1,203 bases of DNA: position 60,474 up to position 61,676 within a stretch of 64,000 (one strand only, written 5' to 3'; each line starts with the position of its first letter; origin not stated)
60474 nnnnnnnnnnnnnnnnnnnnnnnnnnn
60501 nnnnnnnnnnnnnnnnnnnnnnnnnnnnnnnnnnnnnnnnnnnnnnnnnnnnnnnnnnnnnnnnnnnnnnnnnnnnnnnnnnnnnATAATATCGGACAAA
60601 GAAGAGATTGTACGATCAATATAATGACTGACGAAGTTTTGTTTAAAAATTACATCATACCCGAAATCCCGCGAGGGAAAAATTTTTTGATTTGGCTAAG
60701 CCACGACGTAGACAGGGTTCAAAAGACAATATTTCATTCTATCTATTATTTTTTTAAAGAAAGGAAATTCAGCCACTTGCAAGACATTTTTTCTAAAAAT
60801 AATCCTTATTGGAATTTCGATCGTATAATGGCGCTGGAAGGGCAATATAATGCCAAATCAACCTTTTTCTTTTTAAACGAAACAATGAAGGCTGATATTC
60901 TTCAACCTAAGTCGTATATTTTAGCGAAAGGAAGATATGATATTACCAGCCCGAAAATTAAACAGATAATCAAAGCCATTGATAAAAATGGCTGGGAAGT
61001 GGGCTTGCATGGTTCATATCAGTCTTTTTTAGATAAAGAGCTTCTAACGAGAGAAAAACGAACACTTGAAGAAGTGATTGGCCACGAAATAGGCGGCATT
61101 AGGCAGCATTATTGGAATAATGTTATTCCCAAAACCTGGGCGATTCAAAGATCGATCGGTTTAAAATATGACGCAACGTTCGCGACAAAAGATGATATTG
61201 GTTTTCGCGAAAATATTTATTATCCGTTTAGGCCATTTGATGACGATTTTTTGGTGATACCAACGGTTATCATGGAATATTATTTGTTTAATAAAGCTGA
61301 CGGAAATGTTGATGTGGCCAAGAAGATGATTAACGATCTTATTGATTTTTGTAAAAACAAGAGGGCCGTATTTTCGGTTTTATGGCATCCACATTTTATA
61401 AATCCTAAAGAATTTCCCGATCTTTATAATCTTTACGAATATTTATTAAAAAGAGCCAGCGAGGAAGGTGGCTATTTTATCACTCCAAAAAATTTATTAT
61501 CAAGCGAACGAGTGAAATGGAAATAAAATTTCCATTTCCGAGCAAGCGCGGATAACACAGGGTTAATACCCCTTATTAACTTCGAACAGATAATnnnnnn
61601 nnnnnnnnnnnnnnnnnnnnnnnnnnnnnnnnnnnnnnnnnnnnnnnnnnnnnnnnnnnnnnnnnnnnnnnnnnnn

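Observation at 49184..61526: Arn-like lipid-carrier amino-sugar module: GT2, ArnD-like deacylase and GT-C transferase, with duplicated parts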

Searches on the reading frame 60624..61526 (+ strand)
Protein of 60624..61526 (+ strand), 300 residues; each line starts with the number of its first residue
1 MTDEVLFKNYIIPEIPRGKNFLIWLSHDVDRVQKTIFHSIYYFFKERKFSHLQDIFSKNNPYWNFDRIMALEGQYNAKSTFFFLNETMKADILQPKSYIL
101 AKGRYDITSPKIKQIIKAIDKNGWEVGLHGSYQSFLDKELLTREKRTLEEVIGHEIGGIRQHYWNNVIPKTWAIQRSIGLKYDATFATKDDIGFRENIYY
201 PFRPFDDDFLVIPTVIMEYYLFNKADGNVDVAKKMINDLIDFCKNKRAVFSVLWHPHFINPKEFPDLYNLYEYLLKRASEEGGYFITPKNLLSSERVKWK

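Call 5: search_protein_families(library=pfam, proteins=[window:60624-61526:+], max_evalue=0.01)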
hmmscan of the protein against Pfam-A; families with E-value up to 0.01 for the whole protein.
window:60624-61526:+ (300 aa): 2 families
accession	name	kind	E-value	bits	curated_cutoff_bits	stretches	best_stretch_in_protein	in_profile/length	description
PF01522.26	Polysacc_deac_1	-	0.0056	17.1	23.1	1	71-132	27-67/124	Polysaccharide deacetylase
PF10096.14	DUF2334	-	0.0093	16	26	0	105-136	47-79/203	Uncharacterized protein conserved in bacteria (DUF2334)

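Call 7: search_protein_families(library=ncbifam, proteins=[window:60624-61526:+], max_evalue=0.01)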
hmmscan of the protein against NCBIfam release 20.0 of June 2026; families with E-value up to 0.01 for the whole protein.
window:60624-61526:+ (300 aa): 1 family
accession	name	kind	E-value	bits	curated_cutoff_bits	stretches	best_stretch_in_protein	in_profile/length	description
NF053580.1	deacetylase_VimE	equivalog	7e-17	61.1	440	1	22-277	161-428/431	UDP-2,3-diacetamido-2,3-dideoxy-alpha-D-glucuronate deacetylase VimE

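Call 9: search_solved_structures(query=window:60624-61526:+, max_evalue=10, show_alignments=2)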
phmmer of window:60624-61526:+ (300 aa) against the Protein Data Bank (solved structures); distinct sequences matched with E-value up to 10: 3.
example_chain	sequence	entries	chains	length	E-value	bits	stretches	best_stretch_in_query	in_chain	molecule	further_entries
4iyk_A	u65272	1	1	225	0.072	15.7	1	153-209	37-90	Uncharacterized protein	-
2ba0_A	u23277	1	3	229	0.11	15.1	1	99-137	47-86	Archaeal exosome RNA binding protein RRP4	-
2vo9_A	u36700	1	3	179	0.65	12.5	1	99-164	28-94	L-ALANYL-D-GLUTAMATE PEPTIDASE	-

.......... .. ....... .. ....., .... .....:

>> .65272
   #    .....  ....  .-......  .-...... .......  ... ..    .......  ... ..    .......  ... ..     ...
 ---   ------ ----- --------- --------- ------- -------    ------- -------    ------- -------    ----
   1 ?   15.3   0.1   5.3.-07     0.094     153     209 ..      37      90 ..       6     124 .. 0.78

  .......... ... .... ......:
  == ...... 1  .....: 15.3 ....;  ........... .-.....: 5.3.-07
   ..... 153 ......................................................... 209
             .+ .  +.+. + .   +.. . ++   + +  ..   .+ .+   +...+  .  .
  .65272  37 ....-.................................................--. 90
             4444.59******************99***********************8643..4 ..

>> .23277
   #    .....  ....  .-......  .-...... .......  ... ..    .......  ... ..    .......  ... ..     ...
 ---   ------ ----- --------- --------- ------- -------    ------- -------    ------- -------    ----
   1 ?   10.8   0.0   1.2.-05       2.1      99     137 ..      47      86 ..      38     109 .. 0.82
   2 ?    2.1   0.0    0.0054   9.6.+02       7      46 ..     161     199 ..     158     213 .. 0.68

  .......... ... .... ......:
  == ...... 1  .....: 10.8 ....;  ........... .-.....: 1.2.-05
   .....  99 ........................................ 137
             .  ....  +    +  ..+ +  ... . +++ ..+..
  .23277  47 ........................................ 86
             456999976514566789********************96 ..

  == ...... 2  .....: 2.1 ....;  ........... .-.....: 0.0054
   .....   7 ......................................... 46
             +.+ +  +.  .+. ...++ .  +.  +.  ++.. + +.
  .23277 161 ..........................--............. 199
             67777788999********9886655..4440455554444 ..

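Call 27: find_homologous_proteins(query=window:60624-61526:+, max_evalue=0.001)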
Query window:60624-61526:+ (300 aa): 415 proteins with E <= 0.001 among 852 candidates; the best 120 are listed.
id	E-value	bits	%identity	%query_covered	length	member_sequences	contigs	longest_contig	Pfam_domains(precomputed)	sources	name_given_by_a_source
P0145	2.3e-204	696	100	100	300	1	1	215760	-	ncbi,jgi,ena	-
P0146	3.8e-118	412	57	97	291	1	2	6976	-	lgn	-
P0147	2.1e-117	410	60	97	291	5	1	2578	-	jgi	-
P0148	6.0e-117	408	59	96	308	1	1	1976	-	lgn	-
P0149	4.3e-115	402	56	98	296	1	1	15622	-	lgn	-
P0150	3.6e-112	393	55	96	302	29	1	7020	-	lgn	-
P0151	6.7e-112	392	56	96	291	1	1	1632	-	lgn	-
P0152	1.0e-111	391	57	97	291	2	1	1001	-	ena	-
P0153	2.8e-109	383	57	97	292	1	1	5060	-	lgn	-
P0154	6.0e-100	353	52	97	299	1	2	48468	-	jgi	-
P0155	1.4e-98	348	53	95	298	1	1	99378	-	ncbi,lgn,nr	ncbi:MAG: polysaccharide deacetylase family protein [Thermodesulfobacteriota bacterium]|nr:polysacch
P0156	1.7e-98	348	53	91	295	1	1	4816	-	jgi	jgi:peptidoglycan/xylan/chitin deacetylase (PgdA/CDA1 family)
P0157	3.3e-95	337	52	94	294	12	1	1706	-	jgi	-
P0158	2.2e-94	334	51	93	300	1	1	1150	PF22537.2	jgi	-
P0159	2.3e-93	331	49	96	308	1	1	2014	-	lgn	-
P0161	3.5e-93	330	51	95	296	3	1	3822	PF01522.27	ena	-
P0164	3.6e-92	327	49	94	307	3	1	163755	PF22537.2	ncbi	-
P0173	1.5e-86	309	49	93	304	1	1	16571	PF22537.2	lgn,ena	-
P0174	2.7e-86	308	48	97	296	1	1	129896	-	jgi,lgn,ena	-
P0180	9.2e-85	303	45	97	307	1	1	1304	PF22537.2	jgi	jgi:peptidoglycan/xylan/chitin deacetylase (PgdA/CDA1 family)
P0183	3.5e-83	298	47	94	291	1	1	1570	PF22537.2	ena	-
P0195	7.8e-78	280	47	92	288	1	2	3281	PF22537.2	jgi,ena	-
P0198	2.8e-76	275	47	90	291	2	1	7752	PF22537.2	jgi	-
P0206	2.3e-72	262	44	92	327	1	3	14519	PF22537.2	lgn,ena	-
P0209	6.5e-72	261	42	91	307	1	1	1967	PF22537.2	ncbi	-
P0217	1.7e-70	256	43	92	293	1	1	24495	PF22537.2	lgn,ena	-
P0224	7.2e-68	247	43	91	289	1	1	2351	PF22537.2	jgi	jgi:peptidoglycan/xylan/chitin deacetylase (PgdA/CDA1 family)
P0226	1.3e-65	240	44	89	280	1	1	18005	PF22537.2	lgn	-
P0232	2.0e-64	236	42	90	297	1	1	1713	PF22537.2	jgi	jgi:peptidoglycan/xylan/chitin deacetylase (PgdA/CDA1 family)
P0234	2.9e-64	235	42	92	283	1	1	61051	PF22537.2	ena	-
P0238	6.0e-64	234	43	91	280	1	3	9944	PF01522.27,PF22537.2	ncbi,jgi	jgi:peptidoglycan/xylan/chitin deacetylase (PgdA/CDA1 family)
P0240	5.2e-63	231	44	88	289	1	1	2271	PF22537.2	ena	-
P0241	5.9e-63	231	41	91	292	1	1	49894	PF22537.2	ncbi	-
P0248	8.7e-61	224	43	88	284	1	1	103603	PF22537.2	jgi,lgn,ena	-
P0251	9.8e-60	221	41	90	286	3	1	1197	PF01522.27,PF22537.2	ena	-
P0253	1.1e-59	220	41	88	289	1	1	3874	PF01522.27,PF22537.2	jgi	jgi:peptidoglycan/xylan/chitin deacetylase (PgdA/CDA1 family)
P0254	1.5e-59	220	40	88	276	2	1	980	PF01522.27,PF22537.2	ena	-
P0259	1.3e-58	217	42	89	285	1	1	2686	PF22537.2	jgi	jgi:peptidoglycan/xylan/chitin deacetylase (PgdA/CDA1 family)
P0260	2.0e-58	216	39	88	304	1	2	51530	PF22537.2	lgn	-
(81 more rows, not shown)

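Call 28: find_encoding_contigs(protein=P0155, flank=7000, max_places=1)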
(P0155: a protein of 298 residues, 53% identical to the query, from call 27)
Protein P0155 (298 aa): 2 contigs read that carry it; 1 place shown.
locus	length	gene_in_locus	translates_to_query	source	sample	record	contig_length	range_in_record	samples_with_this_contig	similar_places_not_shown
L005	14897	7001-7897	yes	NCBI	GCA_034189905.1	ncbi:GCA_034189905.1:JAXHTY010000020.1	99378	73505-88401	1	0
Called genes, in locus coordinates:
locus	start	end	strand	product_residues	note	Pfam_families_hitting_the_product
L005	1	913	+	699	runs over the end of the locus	PF13431:TPR_17 (faint), PF13432:TPR_16 (faint), PF20308:TPR-S (faint), PF23914:TPR_CcmH_CycH (faint), PF00515:TPR_1 (faint), PF07719:TPR_2 (faint), PF13424:TPR_12, PF14559:TPR_19, +4 more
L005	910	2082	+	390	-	PF07884:VKOR, PF13462:Thioredoxin_4, PF01323:DSBA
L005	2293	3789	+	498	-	PF02366:PMT, PF13231:PMT_2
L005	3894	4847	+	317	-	PF00535:Glycos_transf_2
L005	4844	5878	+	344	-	PF04007:DUF354 (weak)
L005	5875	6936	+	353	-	PF02350:Epimerase_2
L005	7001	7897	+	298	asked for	-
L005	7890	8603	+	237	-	PF05148:Methyltransf_8 (weak), PF13489:Methyltransf_23, PF01209:Ubie_methyltran (weak), PF13649:Methyltransf_25, PF13847:Methyltransf_31, PF08241:Methyltransf_11, PF08242:Methyltransf_12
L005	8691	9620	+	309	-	PF03706:LPG_synthase_TM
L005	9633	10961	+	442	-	PF04230:PS_pyruv_trans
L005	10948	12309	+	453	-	PF00037:Fer4 (weak), PF04422:FrhB_FdhB_N, PF04432:FrhB_FdhB_C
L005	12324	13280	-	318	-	PF01408:GFO_IDH_MocA, PF22725:GFO_IDH_MocA_C3 (weak), PF02894:GFO_IDH_MocA_C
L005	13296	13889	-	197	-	PF00132:Hexapep, PF14602:Hexapep_2 (faint), PF25084:LbH_EIF2B (weak), PF25087:GMPPB_C (faint), PF00132:Hexapep (weak)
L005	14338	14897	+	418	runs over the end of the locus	PF00278:Orn_DAP_Arg_deC, PF02784:Orn_Arg_deC_N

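Call 29: find_encoding_contigs(protein=P0164, flank=7000, max_places=1)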
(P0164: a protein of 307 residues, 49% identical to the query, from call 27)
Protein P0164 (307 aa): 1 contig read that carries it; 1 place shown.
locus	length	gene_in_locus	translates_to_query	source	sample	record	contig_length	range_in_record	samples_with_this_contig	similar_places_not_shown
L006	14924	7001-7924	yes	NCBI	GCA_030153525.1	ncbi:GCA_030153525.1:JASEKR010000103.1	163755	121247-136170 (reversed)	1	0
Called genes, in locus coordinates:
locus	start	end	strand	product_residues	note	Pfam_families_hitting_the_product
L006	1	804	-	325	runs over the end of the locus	PF12796:Ank_2 (weak), PF12796:Ank_2, PF00023:Ank, PF13637:Ank_4, PF12796:Ank_2, PF13637:Ank_4 (weak), PF00023:Ank (weak), PF12796:Ank_2 (weak), +4 more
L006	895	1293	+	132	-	PF00072:Response_reg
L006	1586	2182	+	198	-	PF02677:QueH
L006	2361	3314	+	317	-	PF00535:Glycos_transf_2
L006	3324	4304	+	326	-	PF01408:GFO_IDH_MocA, PF22725:GFO_IDH_MocA_C3, PF02894:GFO_IDH_MocA_C (weak)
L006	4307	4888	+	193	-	PF25084:LbH_EIF2B, PF00132:Hexapep, PF25087:GMPPB_C (weak), PF14602:Hexapep_2 (weak), PF00132:Hexapep, PF14602:Hexapep_2 (weak)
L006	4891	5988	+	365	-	PF00155:Aminotran_1_2, PF00266:Aminotran_5 (weak), PF01041:DegT_DnrJ_EryC1, PF01053:Cys_Met_Meta_PP, PF01212:Beta_elim_lyase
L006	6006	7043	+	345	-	PF04007:DUF354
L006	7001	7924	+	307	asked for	PF22537:WbmS-like (weak)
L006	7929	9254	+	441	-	PF13440:Polysacc_synt_3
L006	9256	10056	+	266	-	PF02353:CMAS (weak), PF07021:MetW, PF13489:Methyltransf_23, PF13847:Methyltransf_31, PF08241:Methyltransf_11, PF08242:Methyltransf_12, PF13649:Methyltransf_25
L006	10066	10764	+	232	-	PF13847:Methyltransf_31, PF08241:Methyltransf_11, PF08242:Methyltransf_12 (weak), PF13649:Methyltransf_25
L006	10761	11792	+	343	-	-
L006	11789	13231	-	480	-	PF02366:PMT, PF13231:PMT_2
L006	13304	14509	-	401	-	PF00365:PFK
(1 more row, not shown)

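Call 30: find_encoding_contigs(protein=P0174, flank=7000, max_places=1)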
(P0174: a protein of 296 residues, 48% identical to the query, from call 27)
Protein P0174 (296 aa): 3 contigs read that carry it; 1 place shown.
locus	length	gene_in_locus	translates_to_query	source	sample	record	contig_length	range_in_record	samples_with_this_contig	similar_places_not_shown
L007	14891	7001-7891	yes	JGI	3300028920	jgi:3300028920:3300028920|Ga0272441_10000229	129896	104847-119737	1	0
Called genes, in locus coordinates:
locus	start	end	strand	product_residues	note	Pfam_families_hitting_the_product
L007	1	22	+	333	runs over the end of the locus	PF00106:adh_short (weak), PF01073:3Beta_HSD, PF01370:Epimerase, PF02719:Polysacc_synt_2, PF04321:RmlD_sub_bind, PF13460:NAD_binding_10 (weak), PF16363:GDP_Man_Dehyd, PF07993:NAD_binding_4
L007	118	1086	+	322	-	PF01408:GFO_IDH_MocA, PF22725:GFO_IDH_MocA_C3, PF02894:GFO_IDH_MocA_C (weak)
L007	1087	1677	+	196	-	PF25084:LbH_EIF2B, PF25087:GMPPB_C (faint), PF00132:Hexapep, PF14602:Hexapep_2 (weak)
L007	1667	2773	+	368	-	PF00155:Aminotran_1_2, PF01041:DegT_DnrJ_EryC1, PF01053:Cys_Met_Meta_PP (weak), PF01212:Beta_elim_lyase (weak)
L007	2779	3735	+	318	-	PF00535:Glycos_transf_2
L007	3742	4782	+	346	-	PF04007:DUF354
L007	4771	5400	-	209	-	PF13489:Methyltransf_23, PF01728:FtsJ (faint), PF13847:Methyltransf_31, PF08241:Methyltransf_11 (weak), PF08242:Methyltransf_12, PF13649:Methyltransf_25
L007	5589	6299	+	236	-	PF08889:WbqC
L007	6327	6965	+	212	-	PF02585:PIG-L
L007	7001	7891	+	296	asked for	-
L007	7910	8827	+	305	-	-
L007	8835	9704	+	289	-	PF00685:Sulfotransfer_1 (weak), PF13469:Sulfotransfer_3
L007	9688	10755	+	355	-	PF04055:Radical_SAM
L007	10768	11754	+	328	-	PF01073:3Beta_HSD, PF01370:Epimerase, PF02719:Polysacc_synt_2, PF04321:RmlD_sub_bind, PF07993:NAD_binding_4, PF08659:KR (weak), PF16363:GDP_Man_Dehyd, PF13460:NAD_binding_10, +1 more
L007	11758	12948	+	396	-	PF01041:DegT_DnrJ_EryC1, PF00155:Aminotran_1_2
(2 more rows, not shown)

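Call 68: find_encoding_contigs(protein=P0145, flank=10000, max_places=3)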
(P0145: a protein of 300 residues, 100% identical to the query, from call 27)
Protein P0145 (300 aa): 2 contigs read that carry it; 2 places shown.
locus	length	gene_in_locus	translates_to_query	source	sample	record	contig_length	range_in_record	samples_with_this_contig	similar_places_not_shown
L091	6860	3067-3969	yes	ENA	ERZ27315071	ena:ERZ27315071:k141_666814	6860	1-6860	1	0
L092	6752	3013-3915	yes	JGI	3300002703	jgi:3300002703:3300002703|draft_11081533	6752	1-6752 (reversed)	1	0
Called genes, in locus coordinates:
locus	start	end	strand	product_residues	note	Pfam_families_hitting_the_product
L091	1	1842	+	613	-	?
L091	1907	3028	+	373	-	PF13439:Glyco_transf_4, PF00534:Glycos_transf_1, PF13692:Glyco_trans_1_4, PF26337:Gtf3_C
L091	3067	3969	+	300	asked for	-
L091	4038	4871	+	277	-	PF13489:Methyltransf_23, PF13847:Methyltransf_31 (weak), PF08241:Methyltransf_11, PF08242:Methyltransf_12, PF13649:Methyltransf_25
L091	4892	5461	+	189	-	PF13489:Methyltransf_23, PF08241:Methyltransf_11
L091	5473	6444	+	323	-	PF03706:LPG_synthase_TM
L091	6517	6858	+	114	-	?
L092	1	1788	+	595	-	?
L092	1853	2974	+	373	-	PF13439:Glyco_transf_4, PF00534:Glycos_transf_1, PF13692:Glyco_trans_1_4, PF26337:Gtf3_C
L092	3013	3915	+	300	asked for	-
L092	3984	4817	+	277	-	PF13489:Methyltransf_23, PF13847:Methyltransf_31 (weak), PF08241:Methyltransf_11, PF08242:Methyltransf_12, PF13649:Methyltransf_25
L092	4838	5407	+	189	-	PF13489:Methyltransf_23, PF08241:Methyltransf_11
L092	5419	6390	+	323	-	PF03706:LPG_synthase_TM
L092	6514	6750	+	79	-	?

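Call 84: search_protein_families(library=pfam, proteins=[L091:5473-6444:+], max_evalue=0.01)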
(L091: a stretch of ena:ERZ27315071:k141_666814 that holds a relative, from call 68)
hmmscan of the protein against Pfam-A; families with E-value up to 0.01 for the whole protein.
L091:5473-6444:+ (323 aa): 1 family
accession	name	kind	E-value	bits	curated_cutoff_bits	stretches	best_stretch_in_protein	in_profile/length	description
PF03706.18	LPG_synthase_TM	-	8.2e-13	48.9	33.4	1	7-296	3-302/302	Lysylphosphatidylglycerol synthase TM region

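Call 92: search_protein_families(library=ncbifam, proteins=[L005:4844-5878:+, L091:5473-6444:+], max_evalue=0.001)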
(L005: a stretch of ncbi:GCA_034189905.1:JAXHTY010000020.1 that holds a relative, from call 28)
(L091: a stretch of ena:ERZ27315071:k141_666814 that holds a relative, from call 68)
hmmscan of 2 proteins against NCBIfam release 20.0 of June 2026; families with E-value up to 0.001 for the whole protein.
L005:4844-5878:+ (344 aa): 0 families

L091:5473-6444:+ (323 aa): 0 families
